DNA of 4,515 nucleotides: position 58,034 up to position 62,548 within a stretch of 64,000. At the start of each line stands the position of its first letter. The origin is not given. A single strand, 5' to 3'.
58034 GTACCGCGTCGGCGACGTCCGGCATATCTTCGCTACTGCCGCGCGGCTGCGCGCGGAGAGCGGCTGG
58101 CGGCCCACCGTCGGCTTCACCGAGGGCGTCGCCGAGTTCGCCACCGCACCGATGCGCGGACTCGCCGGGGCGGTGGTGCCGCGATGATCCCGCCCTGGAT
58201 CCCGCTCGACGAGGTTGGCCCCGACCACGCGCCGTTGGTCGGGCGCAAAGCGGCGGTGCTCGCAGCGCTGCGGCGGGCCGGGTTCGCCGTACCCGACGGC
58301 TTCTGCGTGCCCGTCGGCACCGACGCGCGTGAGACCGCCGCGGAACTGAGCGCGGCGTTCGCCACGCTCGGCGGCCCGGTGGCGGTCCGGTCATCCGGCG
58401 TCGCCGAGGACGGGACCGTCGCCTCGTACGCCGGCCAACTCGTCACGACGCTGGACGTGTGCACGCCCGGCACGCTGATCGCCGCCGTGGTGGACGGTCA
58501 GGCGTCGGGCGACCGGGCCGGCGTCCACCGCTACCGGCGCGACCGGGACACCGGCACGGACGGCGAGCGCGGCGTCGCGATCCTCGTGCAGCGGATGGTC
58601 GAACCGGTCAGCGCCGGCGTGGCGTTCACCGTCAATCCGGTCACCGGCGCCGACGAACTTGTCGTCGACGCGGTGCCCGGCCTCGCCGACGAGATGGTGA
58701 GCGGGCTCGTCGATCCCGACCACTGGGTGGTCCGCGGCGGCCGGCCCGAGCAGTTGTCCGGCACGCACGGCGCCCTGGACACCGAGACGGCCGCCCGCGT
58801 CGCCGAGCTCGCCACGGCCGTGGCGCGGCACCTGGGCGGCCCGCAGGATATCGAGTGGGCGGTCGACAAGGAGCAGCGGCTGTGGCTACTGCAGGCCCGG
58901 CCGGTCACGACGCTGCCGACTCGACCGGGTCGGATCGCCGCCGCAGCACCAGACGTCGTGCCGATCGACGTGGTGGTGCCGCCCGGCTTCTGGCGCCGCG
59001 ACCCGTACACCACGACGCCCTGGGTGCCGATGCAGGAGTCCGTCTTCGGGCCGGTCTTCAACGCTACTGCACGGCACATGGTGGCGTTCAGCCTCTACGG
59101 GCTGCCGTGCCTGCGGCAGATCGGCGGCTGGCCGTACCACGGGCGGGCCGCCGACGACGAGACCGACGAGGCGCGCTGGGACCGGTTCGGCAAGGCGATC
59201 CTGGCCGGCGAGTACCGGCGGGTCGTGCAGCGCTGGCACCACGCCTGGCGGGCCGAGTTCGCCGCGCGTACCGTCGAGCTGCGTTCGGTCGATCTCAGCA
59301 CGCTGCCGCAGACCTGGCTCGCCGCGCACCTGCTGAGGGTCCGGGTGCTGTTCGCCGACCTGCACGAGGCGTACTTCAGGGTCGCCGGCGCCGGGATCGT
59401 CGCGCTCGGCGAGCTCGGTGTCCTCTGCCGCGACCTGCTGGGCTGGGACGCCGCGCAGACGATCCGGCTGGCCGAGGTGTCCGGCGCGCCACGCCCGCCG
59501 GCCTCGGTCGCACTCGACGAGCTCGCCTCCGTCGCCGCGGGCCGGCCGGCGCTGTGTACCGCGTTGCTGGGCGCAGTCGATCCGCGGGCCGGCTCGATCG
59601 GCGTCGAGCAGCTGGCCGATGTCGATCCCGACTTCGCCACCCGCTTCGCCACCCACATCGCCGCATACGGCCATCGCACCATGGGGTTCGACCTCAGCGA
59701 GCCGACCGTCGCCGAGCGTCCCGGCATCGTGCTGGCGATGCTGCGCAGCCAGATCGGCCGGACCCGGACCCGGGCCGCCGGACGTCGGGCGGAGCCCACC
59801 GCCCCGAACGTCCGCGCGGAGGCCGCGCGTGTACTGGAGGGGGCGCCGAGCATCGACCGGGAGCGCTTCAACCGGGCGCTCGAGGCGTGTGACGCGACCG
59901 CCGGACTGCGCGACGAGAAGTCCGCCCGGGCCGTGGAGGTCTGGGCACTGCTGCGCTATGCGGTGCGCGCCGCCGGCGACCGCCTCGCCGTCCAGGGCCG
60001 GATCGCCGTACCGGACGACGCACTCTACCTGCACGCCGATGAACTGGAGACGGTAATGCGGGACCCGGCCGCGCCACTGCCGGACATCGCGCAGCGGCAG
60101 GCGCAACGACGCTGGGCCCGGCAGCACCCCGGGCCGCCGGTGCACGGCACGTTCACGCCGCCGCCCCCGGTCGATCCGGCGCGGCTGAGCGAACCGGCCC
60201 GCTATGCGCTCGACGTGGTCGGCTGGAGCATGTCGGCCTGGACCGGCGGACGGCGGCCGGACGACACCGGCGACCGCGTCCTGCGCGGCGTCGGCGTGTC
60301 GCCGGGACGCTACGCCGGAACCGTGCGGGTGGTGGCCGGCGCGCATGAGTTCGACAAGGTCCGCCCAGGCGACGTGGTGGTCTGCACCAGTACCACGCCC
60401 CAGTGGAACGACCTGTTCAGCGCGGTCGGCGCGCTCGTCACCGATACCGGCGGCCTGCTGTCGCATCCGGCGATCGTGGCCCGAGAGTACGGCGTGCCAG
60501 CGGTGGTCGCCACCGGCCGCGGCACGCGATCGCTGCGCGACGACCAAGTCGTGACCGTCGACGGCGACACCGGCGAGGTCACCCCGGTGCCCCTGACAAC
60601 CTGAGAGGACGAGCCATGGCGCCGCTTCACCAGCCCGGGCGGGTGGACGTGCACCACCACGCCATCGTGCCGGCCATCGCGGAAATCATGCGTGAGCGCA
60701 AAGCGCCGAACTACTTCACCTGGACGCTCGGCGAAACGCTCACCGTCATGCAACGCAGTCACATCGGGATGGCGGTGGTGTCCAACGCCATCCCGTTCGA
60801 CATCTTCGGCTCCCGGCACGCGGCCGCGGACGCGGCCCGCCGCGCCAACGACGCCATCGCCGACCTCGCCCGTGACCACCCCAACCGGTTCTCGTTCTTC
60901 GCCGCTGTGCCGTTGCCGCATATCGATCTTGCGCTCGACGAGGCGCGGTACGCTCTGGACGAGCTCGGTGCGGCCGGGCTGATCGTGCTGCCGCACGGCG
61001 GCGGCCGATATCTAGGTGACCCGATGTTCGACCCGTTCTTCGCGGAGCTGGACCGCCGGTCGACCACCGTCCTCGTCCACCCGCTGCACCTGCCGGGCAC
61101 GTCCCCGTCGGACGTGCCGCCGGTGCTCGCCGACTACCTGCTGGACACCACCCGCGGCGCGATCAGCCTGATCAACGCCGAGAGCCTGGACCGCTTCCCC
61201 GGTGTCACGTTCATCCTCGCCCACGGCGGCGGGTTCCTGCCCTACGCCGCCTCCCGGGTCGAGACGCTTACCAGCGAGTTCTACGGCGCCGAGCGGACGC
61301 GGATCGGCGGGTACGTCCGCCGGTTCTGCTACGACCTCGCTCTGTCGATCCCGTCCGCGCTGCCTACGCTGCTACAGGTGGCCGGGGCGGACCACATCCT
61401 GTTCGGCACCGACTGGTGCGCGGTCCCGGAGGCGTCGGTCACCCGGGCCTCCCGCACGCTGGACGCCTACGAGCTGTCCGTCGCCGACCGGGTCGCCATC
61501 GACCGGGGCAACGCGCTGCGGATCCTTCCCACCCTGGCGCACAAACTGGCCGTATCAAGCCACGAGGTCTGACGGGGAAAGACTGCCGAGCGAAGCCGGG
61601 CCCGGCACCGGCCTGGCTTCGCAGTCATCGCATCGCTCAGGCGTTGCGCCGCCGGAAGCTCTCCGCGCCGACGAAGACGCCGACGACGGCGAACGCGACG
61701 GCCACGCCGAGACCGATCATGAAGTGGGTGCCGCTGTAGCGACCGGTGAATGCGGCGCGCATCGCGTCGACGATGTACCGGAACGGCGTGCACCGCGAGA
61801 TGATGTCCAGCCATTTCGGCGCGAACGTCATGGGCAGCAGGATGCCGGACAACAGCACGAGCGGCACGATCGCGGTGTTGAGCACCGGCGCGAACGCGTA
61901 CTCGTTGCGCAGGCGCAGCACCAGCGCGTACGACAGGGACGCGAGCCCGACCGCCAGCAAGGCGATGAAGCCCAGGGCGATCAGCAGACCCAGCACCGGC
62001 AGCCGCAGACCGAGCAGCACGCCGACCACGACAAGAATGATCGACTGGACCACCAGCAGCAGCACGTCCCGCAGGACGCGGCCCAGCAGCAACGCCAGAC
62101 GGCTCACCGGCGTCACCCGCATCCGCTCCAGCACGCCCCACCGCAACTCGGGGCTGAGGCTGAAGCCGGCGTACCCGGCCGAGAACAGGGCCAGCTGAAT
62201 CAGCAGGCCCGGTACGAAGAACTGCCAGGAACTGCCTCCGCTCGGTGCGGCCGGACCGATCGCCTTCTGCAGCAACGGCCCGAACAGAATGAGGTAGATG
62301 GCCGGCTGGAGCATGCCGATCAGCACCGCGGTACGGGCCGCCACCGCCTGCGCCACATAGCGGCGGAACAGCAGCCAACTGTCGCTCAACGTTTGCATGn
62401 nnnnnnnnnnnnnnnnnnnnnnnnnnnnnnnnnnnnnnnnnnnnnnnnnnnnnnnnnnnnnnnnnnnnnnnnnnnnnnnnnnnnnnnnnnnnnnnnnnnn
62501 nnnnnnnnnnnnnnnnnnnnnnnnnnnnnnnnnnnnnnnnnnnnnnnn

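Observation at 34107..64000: Type II PKS cluster with a tetracenomycin/pentangular-type cyclase set and unusually heavy tailoring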

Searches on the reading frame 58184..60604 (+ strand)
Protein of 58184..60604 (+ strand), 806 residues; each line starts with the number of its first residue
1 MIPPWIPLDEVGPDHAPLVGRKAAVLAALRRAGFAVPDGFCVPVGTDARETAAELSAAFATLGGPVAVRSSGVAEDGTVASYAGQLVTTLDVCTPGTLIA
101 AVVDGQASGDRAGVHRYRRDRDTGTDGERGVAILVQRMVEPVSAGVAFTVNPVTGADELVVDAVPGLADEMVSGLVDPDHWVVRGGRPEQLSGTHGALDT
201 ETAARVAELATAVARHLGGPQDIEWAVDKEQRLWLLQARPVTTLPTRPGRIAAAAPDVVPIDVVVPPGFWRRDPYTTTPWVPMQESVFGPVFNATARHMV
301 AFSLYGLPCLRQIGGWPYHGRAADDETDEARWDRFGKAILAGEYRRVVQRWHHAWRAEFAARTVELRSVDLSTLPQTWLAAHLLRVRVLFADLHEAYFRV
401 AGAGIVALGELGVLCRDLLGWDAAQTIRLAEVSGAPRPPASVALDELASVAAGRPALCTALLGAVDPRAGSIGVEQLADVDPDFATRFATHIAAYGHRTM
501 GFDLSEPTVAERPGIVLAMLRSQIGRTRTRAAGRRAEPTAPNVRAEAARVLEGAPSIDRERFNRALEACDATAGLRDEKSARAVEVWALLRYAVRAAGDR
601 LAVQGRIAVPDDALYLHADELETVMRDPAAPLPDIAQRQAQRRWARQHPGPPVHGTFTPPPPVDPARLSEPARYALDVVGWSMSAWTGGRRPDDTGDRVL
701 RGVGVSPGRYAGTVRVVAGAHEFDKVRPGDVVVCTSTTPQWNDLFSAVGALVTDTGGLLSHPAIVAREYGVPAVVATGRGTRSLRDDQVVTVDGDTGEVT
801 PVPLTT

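Call 7: search_protein_families(library=pfam, proteins=[window:58184-60604:+])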
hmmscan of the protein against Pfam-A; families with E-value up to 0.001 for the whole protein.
window:58184-60604:+ (806 aa): 2 families
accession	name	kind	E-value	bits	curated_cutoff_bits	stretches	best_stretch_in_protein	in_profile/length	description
PF01326.24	PPDK_N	-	3e-40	138.9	27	2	51-186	88-225/328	Pyruvate phosphate dikinase, AMP/ATP-binding domain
PF00391.29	PEP-utilizers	-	4.6e-22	77.8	23.1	1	727-797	2-72/72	PEP-utilising enzyme, mobile domain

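Call 13: find_encoding_contigs(protein=window:58184-60604:+, flank=10000, max_places=4)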
Protein window:58184-60604:+ (806 aa): no gene with exactly this product is on record in the collection.

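Call 39: search_solved_structures(query=window:58184-60604:+, max_evalue=0.00001, show_alignments=1)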
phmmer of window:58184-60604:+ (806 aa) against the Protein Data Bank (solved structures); distinct sequences matched with E-value up to 0.00001: 12.
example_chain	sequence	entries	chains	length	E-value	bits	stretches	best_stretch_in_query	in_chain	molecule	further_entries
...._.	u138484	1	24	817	6.2e-48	166.9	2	696-799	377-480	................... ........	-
5hv1_A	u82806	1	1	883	8e-39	136.7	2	699-799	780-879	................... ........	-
5fbs_A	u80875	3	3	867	8e-39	136.7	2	699-799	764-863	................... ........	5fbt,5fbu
5hv2_A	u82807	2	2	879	8.4e-39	136.7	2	699-799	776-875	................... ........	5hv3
9dae_A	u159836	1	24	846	1.1e-37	133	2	699-799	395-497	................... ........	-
2ols_A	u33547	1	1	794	1.4e-29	106.1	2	696-798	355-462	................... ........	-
9goj_A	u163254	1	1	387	6.1e-21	77.6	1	26-185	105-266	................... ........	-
5hv6_A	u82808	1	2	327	1.5e-18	69.7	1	50-185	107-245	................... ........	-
2e28_A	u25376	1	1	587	6.4e-08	34.5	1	697-799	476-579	Pyruvate kinase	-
1vbg_A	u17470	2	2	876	1.7e-07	33.1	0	697-794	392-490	pyruvate,orthophosphate dikinase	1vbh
5jvj_A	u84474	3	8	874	4.1e-07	31.8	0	113-242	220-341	Pyruvate, phosphate dikinase, chloroplastic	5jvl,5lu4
5jvn_A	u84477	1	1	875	4.7e-07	31.6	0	699-795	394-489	Pyruvate, phosphate dikinase, chloroplastic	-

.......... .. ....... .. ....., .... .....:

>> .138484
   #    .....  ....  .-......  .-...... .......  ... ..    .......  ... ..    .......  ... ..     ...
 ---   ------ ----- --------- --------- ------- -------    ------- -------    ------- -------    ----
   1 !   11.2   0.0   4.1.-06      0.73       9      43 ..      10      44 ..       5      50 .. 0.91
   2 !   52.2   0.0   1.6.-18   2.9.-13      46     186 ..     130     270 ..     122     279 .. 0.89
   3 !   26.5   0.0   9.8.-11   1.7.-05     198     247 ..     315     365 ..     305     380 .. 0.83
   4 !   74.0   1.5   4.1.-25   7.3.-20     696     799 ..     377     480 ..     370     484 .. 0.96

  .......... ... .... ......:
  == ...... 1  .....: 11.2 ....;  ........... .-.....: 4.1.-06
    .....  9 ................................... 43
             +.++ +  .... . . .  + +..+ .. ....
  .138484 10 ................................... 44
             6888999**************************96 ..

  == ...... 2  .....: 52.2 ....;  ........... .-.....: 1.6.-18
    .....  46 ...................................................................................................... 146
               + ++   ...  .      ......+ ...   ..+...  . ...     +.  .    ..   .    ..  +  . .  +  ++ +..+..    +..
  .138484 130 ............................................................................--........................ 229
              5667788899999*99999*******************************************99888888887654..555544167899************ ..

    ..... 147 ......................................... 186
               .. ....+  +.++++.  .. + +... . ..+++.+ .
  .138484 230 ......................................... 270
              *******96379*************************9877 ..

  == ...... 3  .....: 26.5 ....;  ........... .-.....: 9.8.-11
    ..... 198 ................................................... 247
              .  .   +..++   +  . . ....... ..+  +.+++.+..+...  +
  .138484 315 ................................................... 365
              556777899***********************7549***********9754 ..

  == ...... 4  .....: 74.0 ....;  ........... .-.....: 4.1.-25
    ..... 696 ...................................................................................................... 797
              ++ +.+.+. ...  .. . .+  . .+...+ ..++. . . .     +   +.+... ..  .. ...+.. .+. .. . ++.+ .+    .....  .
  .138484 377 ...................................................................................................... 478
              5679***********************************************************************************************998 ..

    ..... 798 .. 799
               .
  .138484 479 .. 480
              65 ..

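Call 46: search_protein_families(library=ncbifam, proteins=[window:58184-60604:+], max_evalue=0.00001)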
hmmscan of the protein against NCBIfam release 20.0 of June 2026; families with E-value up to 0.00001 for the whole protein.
window:58184-60604:+ (806 aa): 24 families
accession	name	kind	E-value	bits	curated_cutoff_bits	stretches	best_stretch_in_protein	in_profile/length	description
NF004881.0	PRK06241.2-2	equivalog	2.7e-63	214.5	883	3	460-800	569-888/898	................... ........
NF004878.0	PRK06241.1-3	subfamily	5.8e-62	210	945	3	687-799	775-886/891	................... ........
NF041857.1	RIF_Ptrans_rph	equivalog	1.3e-61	209.1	999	2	687-799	750-861/864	rifamycin-inactivating phosphotransferase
NF004877.0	PRK06241.1-2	subfamily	2.5e-60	204.8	866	3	689-799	756-865/869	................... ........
NF005057.0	PRK06464.1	equivalog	5.2e-60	203.4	598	3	695-800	353-461/798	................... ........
NF052632.1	undecylprod_RedH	equivalog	3.6e-59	200.6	1350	3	366-800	462-876/880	undecylprodigiosin ligase RedH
TIGR01418.1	PEP_synth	equivalog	2.6e-57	194.7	739.75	3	695-799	349-453/784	pyruvate, water dikinase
NF052631.1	prodigiosin_PigC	equivalog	2.3e-53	181.3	1300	3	53-184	80-214/883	prodigiosin ligase PigC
NF004880.0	PRK06241.2-1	equivalog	8.4e-53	179.5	972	2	50-246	89-285/837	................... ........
NF004879.0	PRK06241.1-4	equivalog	4.5e-47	160.7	976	2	697-799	764-865/868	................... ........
NF000283.1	RPH_KJ151292.1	equivalog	1.8e-41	142.3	1700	2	487-798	569-860/865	rifamycin-inactivating phosphotransferase Rph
NF004883.0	PRK06241.2-4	equivalog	1.9e-39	135.6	1063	2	695-802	807-913/928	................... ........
NF006153.0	PRK08296.1-5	subfamily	1e-36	126.5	578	1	594-802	391-606/608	hypothetical protein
NF004882.0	PRK06241.2-3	equivalog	1.7e-34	119.1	850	2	64-247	99-282/827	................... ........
NF006149.0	PRK08296.1-1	equivalog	5.8e-32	110.8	730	1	341-799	112-564/568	hypothetical protein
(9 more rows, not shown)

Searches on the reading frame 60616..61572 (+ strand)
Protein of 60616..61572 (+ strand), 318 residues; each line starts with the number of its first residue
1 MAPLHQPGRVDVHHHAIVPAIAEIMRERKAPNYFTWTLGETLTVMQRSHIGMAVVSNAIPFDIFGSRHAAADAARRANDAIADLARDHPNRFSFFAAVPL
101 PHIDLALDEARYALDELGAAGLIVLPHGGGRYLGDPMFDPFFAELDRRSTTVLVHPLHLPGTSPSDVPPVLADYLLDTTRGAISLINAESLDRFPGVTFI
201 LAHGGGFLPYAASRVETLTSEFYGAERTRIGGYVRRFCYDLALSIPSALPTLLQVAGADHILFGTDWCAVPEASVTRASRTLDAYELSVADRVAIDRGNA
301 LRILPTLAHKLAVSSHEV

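Call 7: search_protein_families(library=pfam, proteins=[window:60616-61572:+])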
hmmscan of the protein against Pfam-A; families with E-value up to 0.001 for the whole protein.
window:60616-61572:+ (318 aa): 1 family
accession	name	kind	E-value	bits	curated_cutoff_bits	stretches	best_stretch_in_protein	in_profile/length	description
PF04909.20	Amidohydro_2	-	2.9e-34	119.6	26.4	1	10-305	1-288/289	Amidohydrolase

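Call 40: search_solved_structures(query=window:60616-61572:+, max_evalue=0.00001)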
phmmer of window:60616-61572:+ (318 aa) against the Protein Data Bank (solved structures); distinct sequences matched with E-value up to 0.00001: 33.
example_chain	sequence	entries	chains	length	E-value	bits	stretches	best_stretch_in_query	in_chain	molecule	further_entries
2f6k_A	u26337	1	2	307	2.9e-30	109.2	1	9-303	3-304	metal-dependent hydrolase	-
2dvt_A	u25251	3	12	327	6.9e-21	78.4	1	55-304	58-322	Thermophilic reversible gamma-resorcylate decarboxylase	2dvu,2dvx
8yt2_A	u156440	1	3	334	6.6e-18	68.6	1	58-267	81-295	2-amino-3-carboxymuconate 6-semialdehyde decarboxylase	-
4ifk_B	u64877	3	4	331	1.5e-17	67.5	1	57-267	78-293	2-amino-3-carboxymuconate 6-semialdehyde decarboxylase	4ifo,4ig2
2hbv_A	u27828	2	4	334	1.7e-17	67.3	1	58-267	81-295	2-amino-3-carboxymuconate 6-semialdehyde decarboxylase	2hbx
6mgs_A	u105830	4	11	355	1.9e-17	67.2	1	58-267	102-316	2-amino-3-carboxymuconate 6-semialdehyde decarboxylase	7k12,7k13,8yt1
6mgt_A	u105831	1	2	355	2.6e-17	66.7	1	58-267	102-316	2-amino-3-carboxymuconate 6-semialdehyde decarboxylase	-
4era_A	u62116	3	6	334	1.1e-16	64.6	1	58-267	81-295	2-amino-3-carboxymuconate 6-semialdehyde decarboxylase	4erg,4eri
4ifk_A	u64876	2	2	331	1.1e-16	64.6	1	59-267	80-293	2-amino-3-carboxymuconate 6-semialdehyde decarboxylase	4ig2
4ifr_A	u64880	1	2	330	1.2e-16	64.5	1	58-267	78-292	2-amino-3-carboxymuconate 6-semialdehyde decarboxylase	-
4epk_A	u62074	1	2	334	3e-16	63.2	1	58-267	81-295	2-amino-3-carboxymuconate 6-semialdehyde decarboxylase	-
4hjw_A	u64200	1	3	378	9e-16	61.6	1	37-276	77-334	Uracil-5-carboxylate decarboxylase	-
3s4t_A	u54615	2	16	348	1.4e-15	61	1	57-305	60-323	Amidohydrolase 2 | Gamma-resorcylate decarboxylase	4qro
3ij6_A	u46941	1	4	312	1.3e-13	54.6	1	54-290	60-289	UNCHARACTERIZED METAL-DEPENDENT HYDROLASE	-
4icm_A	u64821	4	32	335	1.8e-13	54.1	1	38-303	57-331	5-carboxyvanillate decarboxylase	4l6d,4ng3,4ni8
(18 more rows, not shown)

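Call 46: search_protein_families(library=ncbifam, proteins=[window:60616-61572:+], max_evalue=0.00001)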
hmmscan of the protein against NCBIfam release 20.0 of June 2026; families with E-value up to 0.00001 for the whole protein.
window:60616-61572:+ (318 aa): 0 families

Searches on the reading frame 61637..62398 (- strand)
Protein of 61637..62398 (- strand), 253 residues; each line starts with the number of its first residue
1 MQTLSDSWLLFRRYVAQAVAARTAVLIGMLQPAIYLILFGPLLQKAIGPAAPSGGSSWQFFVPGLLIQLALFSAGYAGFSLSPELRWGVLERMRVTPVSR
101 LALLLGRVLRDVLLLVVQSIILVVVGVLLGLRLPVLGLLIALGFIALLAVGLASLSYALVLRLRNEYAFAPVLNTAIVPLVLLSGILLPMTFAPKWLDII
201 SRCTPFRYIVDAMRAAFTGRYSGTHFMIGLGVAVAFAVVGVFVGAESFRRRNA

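Call 7: search_protein_families(library=pfam, proteins=[window:61637-62398:-])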
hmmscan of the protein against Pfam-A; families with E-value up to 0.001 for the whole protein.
window:61637-62398:- (253 aa): 2 families
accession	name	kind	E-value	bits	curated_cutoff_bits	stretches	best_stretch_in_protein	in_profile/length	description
PF01061.29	ABC2_membrane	-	1.8e-24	86.9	26.9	1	8-217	4-210/211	ABC-2 type transporter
PF12698.13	ABC2_membrane_3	-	2.9e-14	53.4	31.6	1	59-242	162-343/347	ABC-2 family transporter protein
